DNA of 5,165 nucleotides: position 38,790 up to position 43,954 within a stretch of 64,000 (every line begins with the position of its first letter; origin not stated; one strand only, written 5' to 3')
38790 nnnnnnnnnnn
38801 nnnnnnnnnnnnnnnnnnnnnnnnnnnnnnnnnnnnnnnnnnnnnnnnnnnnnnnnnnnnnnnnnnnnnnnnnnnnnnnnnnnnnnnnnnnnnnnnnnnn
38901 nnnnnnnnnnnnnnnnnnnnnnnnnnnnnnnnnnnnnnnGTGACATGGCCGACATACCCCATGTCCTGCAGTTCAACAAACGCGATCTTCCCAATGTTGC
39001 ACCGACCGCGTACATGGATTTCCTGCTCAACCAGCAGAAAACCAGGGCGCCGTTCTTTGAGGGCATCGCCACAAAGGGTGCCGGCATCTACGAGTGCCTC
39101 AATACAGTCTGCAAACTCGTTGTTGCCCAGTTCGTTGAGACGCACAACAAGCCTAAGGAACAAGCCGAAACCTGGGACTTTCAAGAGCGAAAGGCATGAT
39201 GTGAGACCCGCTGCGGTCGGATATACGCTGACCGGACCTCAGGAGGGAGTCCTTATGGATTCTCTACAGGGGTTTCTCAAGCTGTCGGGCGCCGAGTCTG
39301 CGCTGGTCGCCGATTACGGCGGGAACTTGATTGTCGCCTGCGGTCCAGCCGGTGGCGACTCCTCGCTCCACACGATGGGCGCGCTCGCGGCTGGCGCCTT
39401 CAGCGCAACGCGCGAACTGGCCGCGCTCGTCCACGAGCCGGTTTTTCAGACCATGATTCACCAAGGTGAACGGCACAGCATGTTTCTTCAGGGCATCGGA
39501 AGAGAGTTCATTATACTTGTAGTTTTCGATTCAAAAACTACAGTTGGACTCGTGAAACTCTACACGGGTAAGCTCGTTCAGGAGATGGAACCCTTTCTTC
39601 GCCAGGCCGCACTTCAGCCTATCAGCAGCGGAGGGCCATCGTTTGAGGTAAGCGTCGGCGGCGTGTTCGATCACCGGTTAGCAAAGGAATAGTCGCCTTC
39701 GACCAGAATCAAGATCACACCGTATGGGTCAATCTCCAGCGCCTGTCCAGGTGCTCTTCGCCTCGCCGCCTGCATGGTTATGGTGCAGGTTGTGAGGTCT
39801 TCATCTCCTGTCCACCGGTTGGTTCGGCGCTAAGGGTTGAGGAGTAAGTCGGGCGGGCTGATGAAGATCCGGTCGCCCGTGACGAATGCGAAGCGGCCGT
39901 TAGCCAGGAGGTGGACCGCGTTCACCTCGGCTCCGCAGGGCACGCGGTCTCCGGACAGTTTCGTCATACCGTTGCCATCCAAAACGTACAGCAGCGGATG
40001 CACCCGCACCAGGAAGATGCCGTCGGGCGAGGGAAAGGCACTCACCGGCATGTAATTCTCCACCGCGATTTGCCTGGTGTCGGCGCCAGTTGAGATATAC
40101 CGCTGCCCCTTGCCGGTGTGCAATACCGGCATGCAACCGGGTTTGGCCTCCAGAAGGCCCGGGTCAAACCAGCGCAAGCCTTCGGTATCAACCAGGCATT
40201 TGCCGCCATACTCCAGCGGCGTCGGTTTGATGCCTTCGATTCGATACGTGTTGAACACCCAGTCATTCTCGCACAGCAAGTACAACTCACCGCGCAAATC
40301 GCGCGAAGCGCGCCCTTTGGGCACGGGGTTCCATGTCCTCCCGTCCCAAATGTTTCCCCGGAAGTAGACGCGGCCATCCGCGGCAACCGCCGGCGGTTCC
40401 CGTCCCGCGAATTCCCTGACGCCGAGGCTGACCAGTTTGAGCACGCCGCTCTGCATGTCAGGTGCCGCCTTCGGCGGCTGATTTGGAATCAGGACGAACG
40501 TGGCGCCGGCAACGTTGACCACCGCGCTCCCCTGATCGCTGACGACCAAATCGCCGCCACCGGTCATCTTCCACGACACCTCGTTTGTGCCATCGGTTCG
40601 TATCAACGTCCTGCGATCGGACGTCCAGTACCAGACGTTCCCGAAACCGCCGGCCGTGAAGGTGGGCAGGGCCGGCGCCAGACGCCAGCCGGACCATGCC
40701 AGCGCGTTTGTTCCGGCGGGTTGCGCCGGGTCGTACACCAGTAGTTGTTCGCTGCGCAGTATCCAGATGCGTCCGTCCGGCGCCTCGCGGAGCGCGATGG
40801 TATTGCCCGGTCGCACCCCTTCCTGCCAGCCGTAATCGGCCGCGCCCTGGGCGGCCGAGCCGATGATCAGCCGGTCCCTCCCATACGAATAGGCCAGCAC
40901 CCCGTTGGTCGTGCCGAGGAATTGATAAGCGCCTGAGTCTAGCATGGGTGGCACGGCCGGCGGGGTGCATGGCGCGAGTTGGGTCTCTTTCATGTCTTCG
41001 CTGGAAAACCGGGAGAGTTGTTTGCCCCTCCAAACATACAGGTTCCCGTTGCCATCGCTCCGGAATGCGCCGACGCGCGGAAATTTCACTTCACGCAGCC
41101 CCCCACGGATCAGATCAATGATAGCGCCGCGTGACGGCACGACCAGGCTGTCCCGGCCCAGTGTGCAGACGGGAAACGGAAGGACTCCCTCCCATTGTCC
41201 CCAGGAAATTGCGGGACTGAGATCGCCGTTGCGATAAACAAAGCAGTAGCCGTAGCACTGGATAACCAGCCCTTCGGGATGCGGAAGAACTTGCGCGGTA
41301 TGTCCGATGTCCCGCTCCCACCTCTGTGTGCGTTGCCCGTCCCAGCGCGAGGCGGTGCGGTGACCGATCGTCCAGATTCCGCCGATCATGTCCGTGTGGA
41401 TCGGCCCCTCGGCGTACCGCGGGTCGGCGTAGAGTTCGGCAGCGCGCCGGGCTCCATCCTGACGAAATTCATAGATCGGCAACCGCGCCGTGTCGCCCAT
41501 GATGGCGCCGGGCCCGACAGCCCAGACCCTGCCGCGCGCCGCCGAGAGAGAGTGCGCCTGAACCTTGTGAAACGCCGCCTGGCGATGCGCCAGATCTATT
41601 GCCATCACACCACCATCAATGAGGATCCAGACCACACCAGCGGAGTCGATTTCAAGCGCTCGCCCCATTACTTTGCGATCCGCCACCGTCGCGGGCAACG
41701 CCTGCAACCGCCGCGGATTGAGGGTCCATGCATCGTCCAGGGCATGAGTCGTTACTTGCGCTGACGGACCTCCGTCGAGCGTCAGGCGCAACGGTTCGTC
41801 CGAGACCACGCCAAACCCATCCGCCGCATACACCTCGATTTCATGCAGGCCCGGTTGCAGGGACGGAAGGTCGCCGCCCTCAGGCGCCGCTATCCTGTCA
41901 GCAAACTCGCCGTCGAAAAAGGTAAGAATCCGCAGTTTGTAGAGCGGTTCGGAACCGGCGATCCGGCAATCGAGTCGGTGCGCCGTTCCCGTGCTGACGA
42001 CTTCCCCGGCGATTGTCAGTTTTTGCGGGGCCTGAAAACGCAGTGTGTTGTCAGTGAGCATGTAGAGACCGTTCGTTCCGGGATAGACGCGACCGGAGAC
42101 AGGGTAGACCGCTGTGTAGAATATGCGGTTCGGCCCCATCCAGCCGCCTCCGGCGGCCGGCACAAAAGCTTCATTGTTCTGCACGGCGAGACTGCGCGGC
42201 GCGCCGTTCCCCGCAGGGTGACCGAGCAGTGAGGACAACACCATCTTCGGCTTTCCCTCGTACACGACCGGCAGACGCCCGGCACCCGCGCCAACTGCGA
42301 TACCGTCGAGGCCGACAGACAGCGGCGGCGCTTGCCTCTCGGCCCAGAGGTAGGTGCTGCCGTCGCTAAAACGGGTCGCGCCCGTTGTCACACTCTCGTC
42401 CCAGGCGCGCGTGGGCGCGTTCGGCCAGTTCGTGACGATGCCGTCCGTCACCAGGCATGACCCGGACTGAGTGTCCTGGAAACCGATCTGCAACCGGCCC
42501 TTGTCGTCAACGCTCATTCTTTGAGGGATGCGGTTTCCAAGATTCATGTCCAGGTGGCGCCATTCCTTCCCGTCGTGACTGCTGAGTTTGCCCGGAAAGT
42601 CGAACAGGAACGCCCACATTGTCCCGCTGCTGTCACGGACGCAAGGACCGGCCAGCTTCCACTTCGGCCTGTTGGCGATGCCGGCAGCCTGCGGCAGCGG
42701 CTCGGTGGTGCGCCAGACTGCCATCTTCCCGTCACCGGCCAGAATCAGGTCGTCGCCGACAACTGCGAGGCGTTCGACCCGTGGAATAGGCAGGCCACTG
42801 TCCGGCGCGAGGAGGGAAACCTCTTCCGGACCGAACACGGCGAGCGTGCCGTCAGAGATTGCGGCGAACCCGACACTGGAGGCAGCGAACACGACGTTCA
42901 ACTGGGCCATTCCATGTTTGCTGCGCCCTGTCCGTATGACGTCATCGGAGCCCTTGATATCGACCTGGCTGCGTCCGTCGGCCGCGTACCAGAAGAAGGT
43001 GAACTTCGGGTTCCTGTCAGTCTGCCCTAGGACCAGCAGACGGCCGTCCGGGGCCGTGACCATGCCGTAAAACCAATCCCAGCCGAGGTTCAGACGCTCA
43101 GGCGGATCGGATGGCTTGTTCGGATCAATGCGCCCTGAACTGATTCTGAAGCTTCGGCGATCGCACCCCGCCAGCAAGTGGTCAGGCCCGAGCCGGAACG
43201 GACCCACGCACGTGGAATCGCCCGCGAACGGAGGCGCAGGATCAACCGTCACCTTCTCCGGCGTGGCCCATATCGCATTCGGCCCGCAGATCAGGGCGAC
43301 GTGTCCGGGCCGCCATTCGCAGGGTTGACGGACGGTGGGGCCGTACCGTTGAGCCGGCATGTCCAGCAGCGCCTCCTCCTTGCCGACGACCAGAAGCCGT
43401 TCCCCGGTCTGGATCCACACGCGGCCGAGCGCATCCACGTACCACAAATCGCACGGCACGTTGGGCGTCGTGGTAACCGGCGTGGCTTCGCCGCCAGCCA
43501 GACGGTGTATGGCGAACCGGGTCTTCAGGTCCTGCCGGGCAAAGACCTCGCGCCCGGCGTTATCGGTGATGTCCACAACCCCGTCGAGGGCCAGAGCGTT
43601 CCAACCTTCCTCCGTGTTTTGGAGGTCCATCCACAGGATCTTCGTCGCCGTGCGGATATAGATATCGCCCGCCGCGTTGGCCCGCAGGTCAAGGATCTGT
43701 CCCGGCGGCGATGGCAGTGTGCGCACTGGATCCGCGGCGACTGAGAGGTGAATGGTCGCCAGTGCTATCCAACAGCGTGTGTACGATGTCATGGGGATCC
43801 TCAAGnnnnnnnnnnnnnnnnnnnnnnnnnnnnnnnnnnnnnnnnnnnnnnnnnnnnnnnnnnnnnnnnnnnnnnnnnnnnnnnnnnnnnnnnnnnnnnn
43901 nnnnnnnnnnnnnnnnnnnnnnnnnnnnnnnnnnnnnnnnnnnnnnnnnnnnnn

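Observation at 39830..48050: Tandem giant secreted beta-propeller paralogs converging on the mgl locus, with near-identical 5' ends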

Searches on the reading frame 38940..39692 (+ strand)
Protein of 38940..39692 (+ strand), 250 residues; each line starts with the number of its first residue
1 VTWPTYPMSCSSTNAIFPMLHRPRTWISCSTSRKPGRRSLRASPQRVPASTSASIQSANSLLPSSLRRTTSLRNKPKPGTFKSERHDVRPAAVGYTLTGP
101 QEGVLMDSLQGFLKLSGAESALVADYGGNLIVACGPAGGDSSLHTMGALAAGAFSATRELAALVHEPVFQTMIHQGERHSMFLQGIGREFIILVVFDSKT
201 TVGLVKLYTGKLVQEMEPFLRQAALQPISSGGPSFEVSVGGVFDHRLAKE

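Call 9: search_protein_families(library=pfam, proteins=[window:38940-39692:+], max_evalue=0.001)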
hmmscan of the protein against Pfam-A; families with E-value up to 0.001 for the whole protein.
window:38940-39692:+ (250 aa): 1 family
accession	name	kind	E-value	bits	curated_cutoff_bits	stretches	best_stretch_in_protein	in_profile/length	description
PF03259.23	Robl_LC7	-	1.1e-06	28.7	23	1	109-196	6-91/91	Roadblock/LC7 domain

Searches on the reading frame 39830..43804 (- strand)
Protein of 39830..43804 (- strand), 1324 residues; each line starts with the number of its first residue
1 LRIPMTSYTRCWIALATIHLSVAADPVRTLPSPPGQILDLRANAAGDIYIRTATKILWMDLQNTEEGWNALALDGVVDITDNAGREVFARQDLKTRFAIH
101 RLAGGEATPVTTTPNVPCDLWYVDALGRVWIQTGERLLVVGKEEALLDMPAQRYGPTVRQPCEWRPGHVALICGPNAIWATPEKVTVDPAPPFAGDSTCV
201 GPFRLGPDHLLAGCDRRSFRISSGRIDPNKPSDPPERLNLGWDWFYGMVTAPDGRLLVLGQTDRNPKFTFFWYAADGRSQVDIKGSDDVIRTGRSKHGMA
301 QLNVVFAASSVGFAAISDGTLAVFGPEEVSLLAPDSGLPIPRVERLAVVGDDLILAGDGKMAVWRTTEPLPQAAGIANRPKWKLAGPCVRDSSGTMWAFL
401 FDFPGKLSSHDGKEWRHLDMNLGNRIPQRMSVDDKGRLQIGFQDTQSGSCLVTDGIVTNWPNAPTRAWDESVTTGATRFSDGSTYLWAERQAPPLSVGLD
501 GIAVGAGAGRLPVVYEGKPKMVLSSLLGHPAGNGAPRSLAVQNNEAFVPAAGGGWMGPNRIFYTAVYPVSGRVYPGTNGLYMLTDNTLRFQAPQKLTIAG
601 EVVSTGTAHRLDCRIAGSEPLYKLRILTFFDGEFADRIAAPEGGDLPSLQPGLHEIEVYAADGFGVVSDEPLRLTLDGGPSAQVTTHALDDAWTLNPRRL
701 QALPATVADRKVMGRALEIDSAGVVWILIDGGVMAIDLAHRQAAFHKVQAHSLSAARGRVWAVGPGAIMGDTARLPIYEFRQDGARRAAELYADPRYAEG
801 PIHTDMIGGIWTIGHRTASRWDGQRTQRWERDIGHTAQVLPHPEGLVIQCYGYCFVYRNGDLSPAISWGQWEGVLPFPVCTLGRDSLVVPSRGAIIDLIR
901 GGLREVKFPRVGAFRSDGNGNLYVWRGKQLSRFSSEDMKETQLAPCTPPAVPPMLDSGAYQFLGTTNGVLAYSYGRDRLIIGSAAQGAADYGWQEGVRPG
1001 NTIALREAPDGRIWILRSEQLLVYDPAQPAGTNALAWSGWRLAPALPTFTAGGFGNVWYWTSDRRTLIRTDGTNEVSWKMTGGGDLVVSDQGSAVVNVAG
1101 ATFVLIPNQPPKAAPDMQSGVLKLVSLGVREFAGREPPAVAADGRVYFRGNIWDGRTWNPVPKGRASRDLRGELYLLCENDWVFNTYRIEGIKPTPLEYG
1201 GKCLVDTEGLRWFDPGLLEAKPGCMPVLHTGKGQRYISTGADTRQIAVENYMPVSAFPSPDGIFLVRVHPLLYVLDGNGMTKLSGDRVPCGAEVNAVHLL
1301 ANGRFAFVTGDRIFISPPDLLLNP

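Call 6: search_protein_families(library=pfam, proteins=[window:39830-43804:-], max_evalue=1)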
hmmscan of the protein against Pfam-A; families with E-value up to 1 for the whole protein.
window:39830-43804:- (1324 aa): 2 families
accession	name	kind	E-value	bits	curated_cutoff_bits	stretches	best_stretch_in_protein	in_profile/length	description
PF06832.18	BiPBP_C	-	0.082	13.2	26.8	0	605-663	29-83/90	Penicillin-Binding Protein C-terminus Family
PF07494.17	Reg_prop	-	0.12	13.1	20.4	0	1001-1015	6-20/24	Two component regulator propeller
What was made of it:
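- Closest known: Periplasmic sensor domains of Bacteroides hybrid two-component systems. Same: Reg_prop hits are just below threshold (call 6).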

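Call 7: search_protein_families(library=ncbifam, proteins=[window:39830-43804:-], max_evalue=1)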
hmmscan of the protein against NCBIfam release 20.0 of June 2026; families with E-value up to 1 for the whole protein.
window:39830-43804:- (1324 aa): 1 family
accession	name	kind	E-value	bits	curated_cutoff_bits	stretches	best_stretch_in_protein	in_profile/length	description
TIGR02608.1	delta_60_rpt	domain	0.056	13.3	76.5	1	244-277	2-38/55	delta-60 repeat domain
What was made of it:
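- On HTCS-type periplasmic sensor (Pfam Reg_prop PF07494 + Y_Y_Y PF07495): No kinase or receiver domains were found (calls 6, 7).
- Tried and rejected: Pfam and NCBIfam on both proteins: nothing above the cut-offs (calls 6, 7).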

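Call 80: list_cluster_members(proteins=[P0164, P0001, window:39830-43792:-])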
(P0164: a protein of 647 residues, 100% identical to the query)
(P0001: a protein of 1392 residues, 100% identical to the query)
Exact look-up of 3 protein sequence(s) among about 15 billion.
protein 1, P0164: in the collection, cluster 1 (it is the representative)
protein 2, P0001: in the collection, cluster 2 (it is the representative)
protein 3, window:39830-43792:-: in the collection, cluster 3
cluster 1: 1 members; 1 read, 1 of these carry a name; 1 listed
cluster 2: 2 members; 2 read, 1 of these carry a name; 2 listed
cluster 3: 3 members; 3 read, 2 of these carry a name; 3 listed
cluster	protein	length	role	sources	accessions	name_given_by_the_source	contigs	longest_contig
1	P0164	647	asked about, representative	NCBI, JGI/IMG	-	hypothetical protein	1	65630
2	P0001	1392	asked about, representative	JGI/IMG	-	hypothetical protein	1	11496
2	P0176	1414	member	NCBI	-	-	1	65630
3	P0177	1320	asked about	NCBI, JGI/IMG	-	hypothetical protein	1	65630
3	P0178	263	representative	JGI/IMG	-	hypothetical protein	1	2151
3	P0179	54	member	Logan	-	-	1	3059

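Call 81: search_protein_families(library=padloc, proteins=[window:39830-43792:-], max_evalue=0.01)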
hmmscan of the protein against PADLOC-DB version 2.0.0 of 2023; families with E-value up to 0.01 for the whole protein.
window:39830-43792:- (1320 aa): 0 families

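Call 82: search_protein_families(library=phrogs, proteins=[window:39830-43792:-], max_evalue=0.01)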
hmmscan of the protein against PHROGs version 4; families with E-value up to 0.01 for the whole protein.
window:39830-43792:- (1320 aa): 0 families
